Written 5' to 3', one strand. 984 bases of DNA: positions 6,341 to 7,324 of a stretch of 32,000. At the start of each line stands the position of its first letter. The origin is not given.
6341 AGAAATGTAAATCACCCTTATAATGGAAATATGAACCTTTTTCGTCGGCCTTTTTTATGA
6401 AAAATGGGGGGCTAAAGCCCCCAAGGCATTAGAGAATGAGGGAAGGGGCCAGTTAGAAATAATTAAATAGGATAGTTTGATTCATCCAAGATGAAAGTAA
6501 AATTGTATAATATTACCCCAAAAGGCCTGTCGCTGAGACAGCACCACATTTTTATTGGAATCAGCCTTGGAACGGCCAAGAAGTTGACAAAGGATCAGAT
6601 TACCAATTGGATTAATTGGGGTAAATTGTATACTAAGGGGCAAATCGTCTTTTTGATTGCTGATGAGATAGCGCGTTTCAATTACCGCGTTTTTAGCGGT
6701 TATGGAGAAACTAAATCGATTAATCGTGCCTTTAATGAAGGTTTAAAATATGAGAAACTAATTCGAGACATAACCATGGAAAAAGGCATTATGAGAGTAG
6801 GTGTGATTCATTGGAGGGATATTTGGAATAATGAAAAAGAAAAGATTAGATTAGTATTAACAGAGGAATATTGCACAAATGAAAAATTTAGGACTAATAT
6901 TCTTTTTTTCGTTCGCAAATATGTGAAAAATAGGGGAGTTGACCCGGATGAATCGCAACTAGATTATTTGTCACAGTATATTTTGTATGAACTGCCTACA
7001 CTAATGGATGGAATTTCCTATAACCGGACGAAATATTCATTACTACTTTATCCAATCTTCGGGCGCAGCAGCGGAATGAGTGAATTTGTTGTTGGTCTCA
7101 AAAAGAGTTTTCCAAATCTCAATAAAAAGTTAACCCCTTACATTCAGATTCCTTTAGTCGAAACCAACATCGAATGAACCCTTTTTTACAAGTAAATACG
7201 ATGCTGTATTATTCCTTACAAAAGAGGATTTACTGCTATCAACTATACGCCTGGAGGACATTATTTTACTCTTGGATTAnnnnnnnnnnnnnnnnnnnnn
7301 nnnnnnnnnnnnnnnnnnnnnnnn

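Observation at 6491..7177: Orphan AlbC-type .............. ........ (XYP subtype) in an AT-rich islet of an archaeal chromosome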

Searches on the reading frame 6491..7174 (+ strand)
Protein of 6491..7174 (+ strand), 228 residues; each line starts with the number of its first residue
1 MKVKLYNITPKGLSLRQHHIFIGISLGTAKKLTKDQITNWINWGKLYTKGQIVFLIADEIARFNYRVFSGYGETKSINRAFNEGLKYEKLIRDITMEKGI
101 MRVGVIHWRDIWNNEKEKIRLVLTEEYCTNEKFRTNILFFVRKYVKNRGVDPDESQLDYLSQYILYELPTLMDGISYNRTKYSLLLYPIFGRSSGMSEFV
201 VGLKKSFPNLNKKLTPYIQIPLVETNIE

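Call 3: search_protein_families(library=pfam, proteins=[window:6491-7174:+], max_evalue=1)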
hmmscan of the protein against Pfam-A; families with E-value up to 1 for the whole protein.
window:6491-7174:+ (228 aa): 1 family
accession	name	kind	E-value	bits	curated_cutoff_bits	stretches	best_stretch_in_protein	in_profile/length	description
PF16715.11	CDPS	-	4.7e-10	40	27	1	16-188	16-191/220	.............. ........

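Call 4: search_solved_structures(query=window:6491-7174:+, max_evalue=10, show_alignments=3)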
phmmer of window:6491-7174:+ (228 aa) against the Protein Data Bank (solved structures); distinct sequences matched with E-value up to 10: 12.
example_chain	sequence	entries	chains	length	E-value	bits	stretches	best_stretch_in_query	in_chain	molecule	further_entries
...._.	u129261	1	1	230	4.6e-11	45.8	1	12-210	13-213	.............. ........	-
7qaw_A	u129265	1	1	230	5e-11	45.7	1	12-210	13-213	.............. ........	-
7qay_A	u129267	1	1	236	5.6e-11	45.5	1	12-210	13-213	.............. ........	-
7qb8_A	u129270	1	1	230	7.8e-11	45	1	12-210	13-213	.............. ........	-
7qat_A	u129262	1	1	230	8.1e-11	45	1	12-210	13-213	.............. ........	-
7qax_A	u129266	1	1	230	1.9e-10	43.7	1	12-210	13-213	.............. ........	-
7qau_A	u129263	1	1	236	5.4e-10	42.3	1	12-210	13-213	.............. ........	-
31ee_A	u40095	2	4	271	3.9e-08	36.2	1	50-194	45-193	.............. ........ (FoCDPS) | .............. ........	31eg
9gun_A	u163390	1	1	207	0.00025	23.8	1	21-173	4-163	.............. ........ from Porphyromonas gingivalis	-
6ez3_A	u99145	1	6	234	0.00068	22.3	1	11-187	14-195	Cyclo(L-leucyl-L-leucyl) synthase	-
7azu_A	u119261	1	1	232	0.0039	19.8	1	17-188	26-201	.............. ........, BtCDPS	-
6y4b_A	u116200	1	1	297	0.7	12.5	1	50-137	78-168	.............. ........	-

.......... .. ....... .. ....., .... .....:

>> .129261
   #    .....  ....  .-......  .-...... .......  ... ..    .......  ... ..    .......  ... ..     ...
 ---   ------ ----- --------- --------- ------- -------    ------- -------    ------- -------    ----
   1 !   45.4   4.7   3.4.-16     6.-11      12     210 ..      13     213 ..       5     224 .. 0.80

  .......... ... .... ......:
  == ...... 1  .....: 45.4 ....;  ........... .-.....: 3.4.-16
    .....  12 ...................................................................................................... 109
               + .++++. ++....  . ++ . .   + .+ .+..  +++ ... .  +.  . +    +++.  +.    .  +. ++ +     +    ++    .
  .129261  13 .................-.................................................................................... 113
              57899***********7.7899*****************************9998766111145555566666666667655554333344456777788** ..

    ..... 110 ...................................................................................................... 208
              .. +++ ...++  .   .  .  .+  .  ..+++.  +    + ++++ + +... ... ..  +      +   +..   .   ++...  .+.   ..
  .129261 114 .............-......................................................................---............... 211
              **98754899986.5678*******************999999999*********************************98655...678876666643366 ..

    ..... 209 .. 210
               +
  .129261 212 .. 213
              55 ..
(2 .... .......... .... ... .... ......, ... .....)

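Call 8: find_homologous_proteins(query=window:6491-7174:+, max_evalue=0.001)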
Query window:6491-7174:+ (228 aa): 51 proteins with E <= 0.001 among 204 candidates.
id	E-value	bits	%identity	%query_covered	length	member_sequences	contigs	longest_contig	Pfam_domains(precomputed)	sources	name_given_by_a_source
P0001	6.9e-149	511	100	100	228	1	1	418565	PF16715.12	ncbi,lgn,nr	ncbi:MAG: tRNA-dependent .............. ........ [Candidatus Diapherotrites archaeon]|nr:tRNA-depend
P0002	6.3e-59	217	49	99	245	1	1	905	PF16715.12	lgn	-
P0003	1.3e-58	216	49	100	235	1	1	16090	PF16715.12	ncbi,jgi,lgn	-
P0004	3.0e-58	215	49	98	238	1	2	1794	PF16715.12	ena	-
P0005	8.3e-58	213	49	97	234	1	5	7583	PF16715.12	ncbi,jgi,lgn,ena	-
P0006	8.7e-58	213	48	100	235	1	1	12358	PF16715.12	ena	-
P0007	1.3e-57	213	49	100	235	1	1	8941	PF16715.12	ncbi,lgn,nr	ncbi:MAG: tRNA-dependent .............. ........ [Candidatus Pacearchaeota archaeon]|nr:tRNA-depende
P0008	1.8e-57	212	48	100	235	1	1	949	PF16715.12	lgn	-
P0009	1.9e-57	212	48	100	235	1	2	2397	PF16715.12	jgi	-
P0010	2.0e-57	212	48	100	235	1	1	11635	PF16715.12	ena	-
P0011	3.2e-57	212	48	100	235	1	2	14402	PF16715.12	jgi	-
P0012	1.2e-56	210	48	100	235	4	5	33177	PF16715.12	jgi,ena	-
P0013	3.8e-56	208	48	100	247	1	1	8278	PF16715.12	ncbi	-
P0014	8.2e-56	207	48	100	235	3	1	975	PF16715.12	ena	-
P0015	8.6e-56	207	48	100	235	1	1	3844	PF16715.12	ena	-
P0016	1.4e-55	206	48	100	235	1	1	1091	PF16715.12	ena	-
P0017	1.7e-55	206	47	99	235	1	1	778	PF16715.12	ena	-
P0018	2.2e-55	206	46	100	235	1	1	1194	PF16715.12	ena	-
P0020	3.0e-55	205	47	100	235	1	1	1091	PF16715.12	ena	-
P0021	3.1e-55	205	48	100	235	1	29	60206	-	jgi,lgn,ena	-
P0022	3.7e-55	205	45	99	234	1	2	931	PF16715.12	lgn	-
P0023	3.9e-55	205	47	100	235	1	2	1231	PF16715.12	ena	-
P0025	8.7e-55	204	48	100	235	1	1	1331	PF16715.12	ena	-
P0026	4.0e-54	201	46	97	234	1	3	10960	PF16715.12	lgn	-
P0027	8.4e-54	200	46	100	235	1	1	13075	PF16715.12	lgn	-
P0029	1.6e-52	196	46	100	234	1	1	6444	PF16715.12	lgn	-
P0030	3.6e-52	195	45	100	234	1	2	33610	PF16715.12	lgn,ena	-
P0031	1.5e-51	193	47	100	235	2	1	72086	PF16715.12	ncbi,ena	-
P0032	1.1e-50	190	46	100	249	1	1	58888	PF16715.12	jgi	jgi:tRNA-dependent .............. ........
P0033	8.7e-50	187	45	100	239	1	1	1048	PF16715.12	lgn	-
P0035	8.0e-48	181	42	96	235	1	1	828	PF16715.12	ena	-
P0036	8.6e-48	181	41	100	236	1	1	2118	PF16715.12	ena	-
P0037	3.0e-43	166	41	100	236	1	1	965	PF16715.12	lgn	-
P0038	1.2e-39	154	42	92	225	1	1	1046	PF16715.12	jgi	-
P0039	1.4e-31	128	38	94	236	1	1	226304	PF16715.12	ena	-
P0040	9.7e-30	122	37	97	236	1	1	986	PF16715.12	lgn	-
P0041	3.6e-29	120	36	94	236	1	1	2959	PF16715.12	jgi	jgi:tRNA-dependent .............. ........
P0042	9.6e-29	118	36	94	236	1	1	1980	PF16715.12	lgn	-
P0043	6.2e-28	116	35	94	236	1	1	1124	PF16715.12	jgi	jgi:tRNA-dependent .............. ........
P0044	7.6e-28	115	35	99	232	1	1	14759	PF16715.12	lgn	-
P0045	7.8e-28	115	33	96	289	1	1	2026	PF16715.12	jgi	-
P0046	1.3e-27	115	36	94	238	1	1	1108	PF16715.12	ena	-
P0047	1.9e-27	114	31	89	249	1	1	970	PF16715.12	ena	-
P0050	1.4e-26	111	33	99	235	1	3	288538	-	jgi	jgi:tRNA-dependent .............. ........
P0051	4.1e-26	110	34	95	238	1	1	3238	-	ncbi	-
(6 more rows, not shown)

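Call 11: search_solved_structures(query=A1, max_evalue=10, show_alignments=0)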
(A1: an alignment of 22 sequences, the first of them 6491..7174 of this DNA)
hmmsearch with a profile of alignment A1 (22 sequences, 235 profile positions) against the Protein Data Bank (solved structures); distinct sequences matched with E-value up to 10: 19.
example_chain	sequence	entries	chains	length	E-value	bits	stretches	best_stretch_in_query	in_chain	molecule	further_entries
7qay_A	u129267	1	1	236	2.3e-36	128.5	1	6-228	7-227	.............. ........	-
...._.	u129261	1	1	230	2.8e-36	128.2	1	6-227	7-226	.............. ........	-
7qaw_A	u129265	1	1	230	4.5e-36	127.5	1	6-227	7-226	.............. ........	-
7qat_A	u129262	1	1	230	7e-36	126.9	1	6-227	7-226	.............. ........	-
7qb8_A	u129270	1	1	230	7.7e-36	126.8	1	6-227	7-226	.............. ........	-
7qax_A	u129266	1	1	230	6.1e-35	123.8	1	6-227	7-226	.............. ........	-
7qau_A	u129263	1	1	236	7.1e-35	123.6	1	6-228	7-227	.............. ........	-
31ee_A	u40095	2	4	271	1.9e-20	76.4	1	44-194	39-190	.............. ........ (FoCDPS) | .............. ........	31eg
9gun_A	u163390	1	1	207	2.2e-13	53.2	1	20-176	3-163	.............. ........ from Porphyromonas gingivalis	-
6ez3_A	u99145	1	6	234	3.2e-10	42.9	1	3-188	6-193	Cyclo(L-leucyl-L-leucyl) synthase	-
6y4b_A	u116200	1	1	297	6e-08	35.5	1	51-150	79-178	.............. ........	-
9j61_A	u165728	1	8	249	1.5e-06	30.9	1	19-172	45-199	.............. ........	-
5ocd_A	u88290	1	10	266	1.1e-05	28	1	49-195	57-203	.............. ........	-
3oqh_A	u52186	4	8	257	0.0021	20.6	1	6-176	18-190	Putative uncharacterized protein yvmC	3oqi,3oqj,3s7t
3oqv_A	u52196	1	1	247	0.0099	18.4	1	2-172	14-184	AlbC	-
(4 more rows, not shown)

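Call 12: search_protein_families(library=ncbifam, proteins=[window:6491-7174:+], max_evalue=0.1)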
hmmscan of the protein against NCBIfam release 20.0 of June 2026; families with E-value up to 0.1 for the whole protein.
window:6491-7174:+ (228 aa): 1 family
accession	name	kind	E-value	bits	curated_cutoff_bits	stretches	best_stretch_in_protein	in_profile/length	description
TIGR04539.1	tRNA_cyclodipep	subfamily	4.1e-15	55.9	45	1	16-188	16-191/220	tRNA-dependent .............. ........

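Call 17: find_encoding_contigs(protein=P0021, flank=6000, max_places=3)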
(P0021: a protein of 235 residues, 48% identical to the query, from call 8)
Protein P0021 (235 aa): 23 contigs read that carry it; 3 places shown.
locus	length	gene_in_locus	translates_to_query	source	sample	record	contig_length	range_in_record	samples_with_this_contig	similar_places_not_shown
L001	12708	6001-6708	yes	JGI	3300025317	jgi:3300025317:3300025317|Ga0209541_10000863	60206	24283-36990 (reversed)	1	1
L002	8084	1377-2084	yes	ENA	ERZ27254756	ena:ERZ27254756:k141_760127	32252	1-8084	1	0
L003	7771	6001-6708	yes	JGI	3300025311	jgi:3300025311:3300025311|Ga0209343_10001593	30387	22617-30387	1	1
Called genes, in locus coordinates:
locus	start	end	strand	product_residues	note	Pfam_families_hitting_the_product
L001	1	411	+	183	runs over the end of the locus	PF22600:MTPAP-like_central (faint), PF01909:NTP_transf_2, PF18765:Polbeta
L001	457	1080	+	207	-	-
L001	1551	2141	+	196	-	PF01909:NTP_transf_2, PF18765:Polbeta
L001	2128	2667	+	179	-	PF05168:HEPN (weak)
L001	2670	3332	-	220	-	PF00857:Isochorismatase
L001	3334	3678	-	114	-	-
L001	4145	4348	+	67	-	-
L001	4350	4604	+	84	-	PF05016:ParE_toxin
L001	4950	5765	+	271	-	PF11899:DUF3419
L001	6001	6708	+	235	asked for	-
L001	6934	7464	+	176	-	PF13495:Phage_int_SAM_4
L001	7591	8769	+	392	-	PF12323:HTH_OrfB_IS605, PF01385:OrfB_IS605, PF07282:Cas12f1-like_TNB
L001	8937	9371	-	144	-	PF12840:HTH_20 (weak), PF13545:HTH_Crp_2 (faint), PF01022:HTH_5 (weak), PF13412:HTH_24 (weak)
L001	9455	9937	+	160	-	PF01025:GrpE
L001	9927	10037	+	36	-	-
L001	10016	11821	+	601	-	PF00012:HSP70, PF06723:MreB_Mbl, PF00012:HSP70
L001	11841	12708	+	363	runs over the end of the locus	PF00226:DnaJ, PF01556:DnaJ_C, PF27659:CHP02642 (faint), PF00684:DnaJ_CXXCXGXG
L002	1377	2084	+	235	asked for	-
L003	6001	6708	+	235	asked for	-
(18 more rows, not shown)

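Call 18: find_encoding_contigs(protein=P0031, flank=6000, max_places=2)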
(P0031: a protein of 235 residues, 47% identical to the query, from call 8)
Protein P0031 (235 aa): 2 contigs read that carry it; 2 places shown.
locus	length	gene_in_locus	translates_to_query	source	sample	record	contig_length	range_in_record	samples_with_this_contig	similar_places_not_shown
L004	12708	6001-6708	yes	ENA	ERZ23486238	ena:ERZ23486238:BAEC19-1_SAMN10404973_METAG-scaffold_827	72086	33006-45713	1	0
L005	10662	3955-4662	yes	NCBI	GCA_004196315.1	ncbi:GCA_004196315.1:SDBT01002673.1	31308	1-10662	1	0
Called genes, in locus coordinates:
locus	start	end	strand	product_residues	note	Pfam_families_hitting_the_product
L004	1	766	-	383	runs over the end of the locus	PF00589:Phage_integrase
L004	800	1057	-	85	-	PF12728:HTH_17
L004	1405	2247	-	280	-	PF13814:Replic_Relax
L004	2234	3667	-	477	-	PF01935:DUF87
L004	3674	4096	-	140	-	-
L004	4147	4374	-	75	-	-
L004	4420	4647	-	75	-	-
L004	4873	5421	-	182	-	PF03031:NIF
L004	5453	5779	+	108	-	-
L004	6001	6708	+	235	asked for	PF16715:CDPS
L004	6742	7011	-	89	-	-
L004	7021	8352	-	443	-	PF05872:HerA_C (faint), PF01935:DUF87, PF04851:ResIII (faint), PF10412:TrwB_AAD_bind (weak), PF19044:P-loop_TraG (faint)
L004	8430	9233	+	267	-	PF00583:Acetyltransf_1, PF13673:Acetyltransf_10, PF13508:Acetyltransf_7, PF08445:FR47 (weak)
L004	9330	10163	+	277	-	-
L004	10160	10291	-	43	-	-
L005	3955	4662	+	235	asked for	PF16715:CDPS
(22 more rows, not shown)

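Call 19: find_encoding_contigs(protein=P0032, flank=6000, max_places=2)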
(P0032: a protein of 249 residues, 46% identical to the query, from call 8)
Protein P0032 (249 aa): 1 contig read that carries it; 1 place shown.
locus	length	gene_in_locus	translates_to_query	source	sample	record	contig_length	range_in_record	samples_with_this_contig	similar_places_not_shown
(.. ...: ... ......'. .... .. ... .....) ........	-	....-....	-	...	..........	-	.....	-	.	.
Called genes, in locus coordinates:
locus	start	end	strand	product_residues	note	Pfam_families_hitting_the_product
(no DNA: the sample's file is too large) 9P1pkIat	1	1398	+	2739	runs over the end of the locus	-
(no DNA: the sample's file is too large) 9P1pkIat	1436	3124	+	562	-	PF00749:tRNA-synt_1c, PF03950:tRNA-synt_1c_C, PF20974:tRNA-synt_1c_C2 (weak)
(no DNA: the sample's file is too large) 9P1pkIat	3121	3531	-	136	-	PF13183:Fer4_8, PF12838:Fer4_7 (weak), PF13534:Fer4_17 (weak)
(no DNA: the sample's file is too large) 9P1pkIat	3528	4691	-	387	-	PF01565:FAD_binding_4, PF02913:FAD-oxidase_C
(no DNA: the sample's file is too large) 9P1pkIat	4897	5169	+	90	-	PF00736:EF1_GNE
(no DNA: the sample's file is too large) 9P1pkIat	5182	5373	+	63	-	-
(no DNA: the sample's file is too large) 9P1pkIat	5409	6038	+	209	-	PF01230:HIT (weak)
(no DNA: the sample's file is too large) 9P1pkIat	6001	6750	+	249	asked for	PF16715:CDPS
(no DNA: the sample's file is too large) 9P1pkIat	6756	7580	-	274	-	PF01478:Peptidase_A24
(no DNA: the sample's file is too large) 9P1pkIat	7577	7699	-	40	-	-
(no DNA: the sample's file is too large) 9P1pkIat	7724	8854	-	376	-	-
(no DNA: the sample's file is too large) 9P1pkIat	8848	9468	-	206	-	-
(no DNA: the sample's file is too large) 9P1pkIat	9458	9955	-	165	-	-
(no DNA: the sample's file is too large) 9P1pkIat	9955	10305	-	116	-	-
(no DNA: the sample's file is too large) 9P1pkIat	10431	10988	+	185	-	-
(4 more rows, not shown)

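Call 21: find_encoding_contigs(protein=P0039, flank=6000, max_places=1)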
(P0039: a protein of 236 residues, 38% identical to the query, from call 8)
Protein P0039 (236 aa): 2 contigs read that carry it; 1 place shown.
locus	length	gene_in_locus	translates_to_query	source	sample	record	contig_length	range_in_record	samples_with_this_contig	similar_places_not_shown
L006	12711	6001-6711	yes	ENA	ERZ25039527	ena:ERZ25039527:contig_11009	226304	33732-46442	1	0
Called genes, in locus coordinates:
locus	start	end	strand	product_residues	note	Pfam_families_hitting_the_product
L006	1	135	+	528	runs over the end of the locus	PF12481:DUF3700, PF13522:GATase_6, PF13537:GATase_7, PF00733:Asn_synthase, PF06508:QueC (weak), PF00733:Asn_synthase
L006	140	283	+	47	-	-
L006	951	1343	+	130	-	-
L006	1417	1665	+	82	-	-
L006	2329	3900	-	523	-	PF02310:B12-binding, PF04055:Radical_SAM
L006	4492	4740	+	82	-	-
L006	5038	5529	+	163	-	PF00710:Asparaginase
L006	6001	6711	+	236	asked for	PF16715:CDPS (weak)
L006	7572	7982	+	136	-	-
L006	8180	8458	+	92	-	-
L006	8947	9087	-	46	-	-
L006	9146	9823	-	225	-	PF18306:LDcluster4, PF03641:Lysine_decarbox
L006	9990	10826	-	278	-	PF01261:AP_endonuc_2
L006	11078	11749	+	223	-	PF14681:UPRTase, PF00156:Pribosyltran (weak)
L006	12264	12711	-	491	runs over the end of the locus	-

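Call 22: find_encoding_contigs(protein=P0050, flank=6000, max_places=1)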
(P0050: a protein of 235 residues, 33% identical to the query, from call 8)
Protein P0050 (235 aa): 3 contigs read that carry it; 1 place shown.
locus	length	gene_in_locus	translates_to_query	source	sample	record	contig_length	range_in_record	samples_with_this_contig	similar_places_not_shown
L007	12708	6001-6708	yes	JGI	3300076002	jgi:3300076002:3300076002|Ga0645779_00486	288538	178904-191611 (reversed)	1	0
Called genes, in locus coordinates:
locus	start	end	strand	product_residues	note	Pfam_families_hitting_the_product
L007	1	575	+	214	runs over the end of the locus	PF04542:Sigma70_r2, PF08281:Sigma70_r4_2, PF04545:Sigma70_r4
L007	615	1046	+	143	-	-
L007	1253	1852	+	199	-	PF09335:VTT_dom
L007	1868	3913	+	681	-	PF00561:Abhydrolase_1, PF12146:Hydrolase_4, PF12697:Abhydrolase_6, PF13439:Glyco_transf_4, PF13579:Glyco_trans_4_4, PF00534:Glycos_transf_1, PF13692:Glyco_trans_1_4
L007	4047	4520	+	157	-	PF00583:Acetyltransf_1, PF13673:Acetyltransf_10, PF13508:Acetyltransf_7, PF08445:FR47 (weak)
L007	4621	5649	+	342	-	-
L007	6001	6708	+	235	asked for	-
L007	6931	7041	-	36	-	-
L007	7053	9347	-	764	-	PF17191:RecG_wedge, PF00270:DEAD, PF04851:ResIII, PF00271:Helicase_C, PF22590:Cas3-like_C_2 (weak), PF19833:RecG_dom3_C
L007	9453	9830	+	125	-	PF01863:YgjP-like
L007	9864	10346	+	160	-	PF01161:PBP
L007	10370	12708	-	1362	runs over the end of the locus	PF02811:PHP, PF07733:DNA_pol3_alpha, PF17657:DNA_pol3_finger, PF14890:Intein_splicing, PF14579:HHH_6, PF01336:tRNA_anti-codon (weak)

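Call 23: find_encoding_contigs(protein=P0012, flank=6000, max_places=2)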
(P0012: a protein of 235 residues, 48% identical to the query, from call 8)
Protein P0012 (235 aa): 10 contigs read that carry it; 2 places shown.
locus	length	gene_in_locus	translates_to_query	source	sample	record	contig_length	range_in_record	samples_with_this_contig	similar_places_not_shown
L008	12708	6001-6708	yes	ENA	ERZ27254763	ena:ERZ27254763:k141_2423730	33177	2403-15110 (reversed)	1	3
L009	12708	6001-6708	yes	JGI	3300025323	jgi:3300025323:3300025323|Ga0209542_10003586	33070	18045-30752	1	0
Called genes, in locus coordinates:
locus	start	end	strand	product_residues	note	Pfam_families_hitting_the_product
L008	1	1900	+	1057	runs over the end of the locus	PF00501:AMP-binding, PF14890:Intein_splicing, PF14528:LAGLIDADG_3, PF00501:AMP-binding, PF13193:AMP-binding_C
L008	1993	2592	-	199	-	PF22175:Ogg-HhH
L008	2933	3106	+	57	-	-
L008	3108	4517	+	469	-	PF01555:N6_N4_Mtase, PF01170:UPF0020 (faint), PF01555:N6_N4_Mtase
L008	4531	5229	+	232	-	PF18643:RE_BsaWI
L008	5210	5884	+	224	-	PF01555:N6_N4_Mtase, PF05148:Methyltransf_8 (weak), PF01170:UPF0020 (faint), PF08241:Methyltransf_11 (faint)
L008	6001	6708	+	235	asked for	PF16715:CDPS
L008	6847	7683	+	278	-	PF13495:Phage_int_SAM_4, PF00589:Phage_integrase, PF22823:MrpR_C_cat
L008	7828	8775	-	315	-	PF00890:FAD_binding_2 (weak), PF01266:DAO (faint), PF07992:Pyr_redox_2, PF13738:Pyr_redox_3, PF00070:Pyr_redox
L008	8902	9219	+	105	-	-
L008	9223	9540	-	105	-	-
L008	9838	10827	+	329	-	PF01594:AI-2E_transport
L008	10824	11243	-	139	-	-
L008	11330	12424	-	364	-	-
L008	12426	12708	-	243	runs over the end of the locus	PF01522:Polysacc_deac_1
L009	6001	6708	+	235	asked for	PF16715:CDPS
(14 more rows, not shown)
